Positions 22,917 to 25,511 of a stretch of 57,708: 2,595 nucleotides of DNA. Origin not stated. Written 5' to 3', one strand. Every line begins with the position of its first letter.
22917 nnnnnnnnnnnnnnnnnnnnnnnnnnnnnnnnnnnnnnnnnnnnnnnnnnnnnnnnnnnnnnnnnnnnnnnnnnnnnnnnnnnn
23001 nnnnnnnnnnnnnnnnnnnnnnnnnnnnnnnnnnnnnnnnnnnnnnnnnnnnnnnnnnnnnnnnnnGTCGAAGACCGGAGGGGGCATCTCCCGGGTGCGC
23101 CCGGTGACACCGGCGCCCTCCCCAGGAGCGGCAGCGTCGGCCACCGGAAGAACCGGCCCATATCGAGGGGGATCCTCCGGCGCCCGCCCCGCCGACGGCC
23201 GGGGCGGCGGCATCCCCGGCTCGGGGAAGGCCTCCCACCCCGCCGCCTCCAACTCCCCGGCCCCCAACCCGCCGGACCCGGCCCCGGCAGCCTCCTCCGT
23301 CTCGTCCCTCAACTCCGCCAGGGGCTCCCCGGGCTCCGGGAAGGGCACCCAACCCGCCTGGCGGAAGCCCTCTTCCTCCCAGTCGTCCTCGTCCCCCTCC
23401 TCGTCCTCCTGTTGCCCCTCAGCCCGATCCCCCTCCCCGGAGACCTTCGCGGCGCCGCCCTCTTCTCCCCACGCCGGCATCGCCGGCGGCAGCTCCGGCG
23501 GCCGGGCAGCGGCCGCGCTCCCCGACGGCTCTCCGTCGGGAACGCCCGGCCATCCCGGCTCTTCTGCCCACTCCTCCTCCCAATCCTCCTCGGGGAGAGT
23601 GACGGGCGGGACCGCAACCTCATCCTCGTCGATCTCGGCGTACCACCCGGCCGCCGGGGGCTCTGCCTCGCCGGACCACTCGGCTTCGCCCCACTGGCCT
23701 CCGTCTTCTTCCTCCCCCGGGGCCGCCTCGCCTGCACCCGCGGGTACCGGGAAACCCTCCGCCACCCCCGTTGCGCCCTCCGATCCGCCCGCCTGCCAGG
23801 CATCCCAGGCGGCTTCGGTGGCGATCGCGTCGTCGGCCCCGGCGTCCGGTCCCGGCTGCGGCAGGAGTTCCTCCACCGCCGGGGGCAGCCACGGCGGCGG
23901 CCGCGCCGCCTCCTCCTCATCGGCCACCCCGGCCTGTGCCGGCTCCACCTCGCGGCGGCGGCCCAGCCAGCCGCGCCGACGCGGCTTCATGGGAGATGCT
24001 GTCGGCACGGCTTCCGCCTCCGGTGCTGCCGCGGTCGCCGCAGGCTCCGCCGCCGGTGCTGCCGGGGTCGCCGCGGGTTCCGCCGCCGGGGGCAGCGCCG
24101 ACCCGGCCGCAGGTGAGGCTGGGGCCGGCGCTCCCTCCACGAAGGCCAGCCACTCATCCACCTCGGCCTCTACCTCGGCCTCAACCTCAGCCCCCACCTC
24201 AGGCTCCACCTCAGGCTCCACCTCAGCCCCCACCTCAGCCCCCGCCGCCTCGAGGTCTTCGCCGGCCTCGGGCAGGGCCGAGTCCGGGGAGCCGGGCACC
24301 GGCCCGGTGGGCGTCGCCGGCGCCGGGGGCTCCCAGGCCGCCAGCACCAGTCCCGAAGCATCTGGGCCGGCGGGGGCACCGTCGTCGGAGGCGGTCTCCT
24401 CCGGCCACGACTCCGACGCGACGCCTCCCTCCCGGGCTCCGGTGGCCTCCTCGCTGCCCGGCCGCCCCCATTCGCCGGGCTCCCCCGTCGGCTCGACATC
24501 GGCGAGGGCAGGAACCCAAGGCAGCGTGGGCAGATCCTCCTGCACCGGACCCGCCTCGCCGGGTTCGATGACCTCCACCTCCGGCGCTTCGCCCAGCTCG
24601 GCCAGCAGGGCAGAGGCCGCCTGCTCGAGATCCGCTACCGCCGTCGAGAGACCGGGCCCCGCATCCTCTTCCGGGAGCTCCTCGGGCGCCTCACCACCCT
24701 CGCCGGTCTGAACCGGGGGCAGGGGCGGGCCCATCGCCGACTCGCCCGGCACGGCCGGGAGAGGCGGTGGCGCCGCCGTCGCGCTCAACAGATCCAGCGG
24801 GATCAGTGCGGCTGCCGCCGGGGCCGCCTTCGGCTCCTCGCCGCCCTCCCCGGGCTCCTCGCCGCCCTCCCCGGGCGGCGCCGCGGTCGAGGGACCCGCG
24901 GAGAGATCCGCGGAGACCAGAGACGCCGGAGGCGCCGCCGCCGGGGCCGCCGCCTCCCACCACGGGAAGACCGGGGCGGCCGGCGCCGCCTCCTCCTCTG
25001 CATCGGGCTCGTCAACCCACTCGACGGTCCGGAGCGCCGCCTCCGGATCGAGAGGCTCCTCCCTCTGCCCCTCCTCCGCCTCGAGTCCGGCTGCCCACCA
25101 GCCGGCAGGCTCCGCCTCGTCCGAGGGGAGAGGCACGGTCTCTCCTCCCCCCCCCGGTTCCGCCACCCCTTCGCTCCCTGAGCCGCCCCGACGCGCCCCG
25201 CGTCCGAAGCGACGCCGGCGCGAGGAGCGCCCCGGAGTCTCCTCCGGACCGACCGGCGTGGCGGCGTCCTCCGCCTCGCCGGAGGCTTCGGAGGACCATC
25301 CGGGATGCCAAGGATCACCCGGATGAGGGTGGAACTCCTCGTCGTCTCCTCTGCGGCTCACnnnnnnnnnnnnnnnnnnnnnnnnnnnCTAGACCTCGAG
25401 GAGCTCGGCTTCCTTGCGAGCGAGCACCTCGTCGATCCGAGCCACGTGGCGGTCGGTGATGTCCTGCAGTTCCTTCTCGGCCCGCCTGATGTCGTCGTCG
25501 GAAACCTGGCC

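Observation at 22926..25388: CdsA is preceded, in the same open frame, by ~820 codons of acidic Trp-studded low-complexity sequence with tandem repeats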

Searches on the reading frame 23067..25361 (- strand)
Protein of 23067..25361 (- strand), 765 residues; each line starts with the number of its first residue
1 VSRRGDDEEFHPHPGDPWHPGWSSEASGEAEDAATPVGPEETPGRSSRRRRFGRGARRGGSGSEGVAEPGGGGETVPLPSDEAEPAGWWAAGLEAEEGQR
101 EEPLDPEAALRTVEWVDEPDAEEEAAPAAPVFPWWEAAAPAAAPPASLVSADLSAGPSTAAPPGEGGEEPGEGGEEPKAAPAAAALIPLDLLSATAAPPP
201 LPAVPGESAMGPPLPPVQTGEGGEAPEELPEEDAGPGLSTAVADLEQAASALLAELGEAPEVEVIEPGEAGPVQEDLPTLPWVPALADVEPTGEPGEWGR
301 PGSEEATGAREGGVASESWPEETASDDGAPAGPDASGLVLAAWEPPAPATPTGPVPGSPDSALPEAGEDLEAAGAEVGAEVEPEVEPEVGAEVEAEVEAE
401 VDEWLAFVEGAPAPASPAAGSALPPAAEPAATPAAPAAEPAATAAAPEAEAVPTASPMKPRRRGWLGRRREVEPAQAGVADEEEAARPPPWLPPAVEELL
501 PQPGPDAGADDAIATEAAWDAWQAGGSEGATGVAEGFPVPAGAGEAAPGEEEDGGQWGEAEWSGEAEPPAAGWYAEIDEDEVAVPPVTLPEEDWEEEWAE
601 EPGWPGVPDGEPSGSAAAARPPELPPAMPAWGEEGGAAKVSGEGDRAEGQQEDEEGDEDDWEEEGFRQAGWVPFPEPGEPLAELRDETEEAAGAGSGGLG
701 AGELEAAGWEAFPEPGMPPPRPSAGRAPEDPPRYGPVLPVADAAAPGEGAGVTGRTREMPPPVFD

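Call 43: search_protein_representatives(protein=window:23067-25361:-)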
Query: 765 residues. Proteins with E-value up to 0.001 (for the whole library): 5; up to 1e-10: 1; up to 1e-30: 0. The best 5 are listed.
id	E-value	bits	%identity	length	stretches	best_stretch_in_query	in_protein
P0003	8.4e-24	100.8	49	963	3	1-314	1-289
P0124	3.1e-06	42.7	39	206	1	1-202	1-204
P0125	1.7e-05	40.3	44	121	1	4-91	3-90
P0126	1.0e-04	37.7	46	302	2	4-65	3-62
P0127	5.7e-04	35.2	55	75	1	1-51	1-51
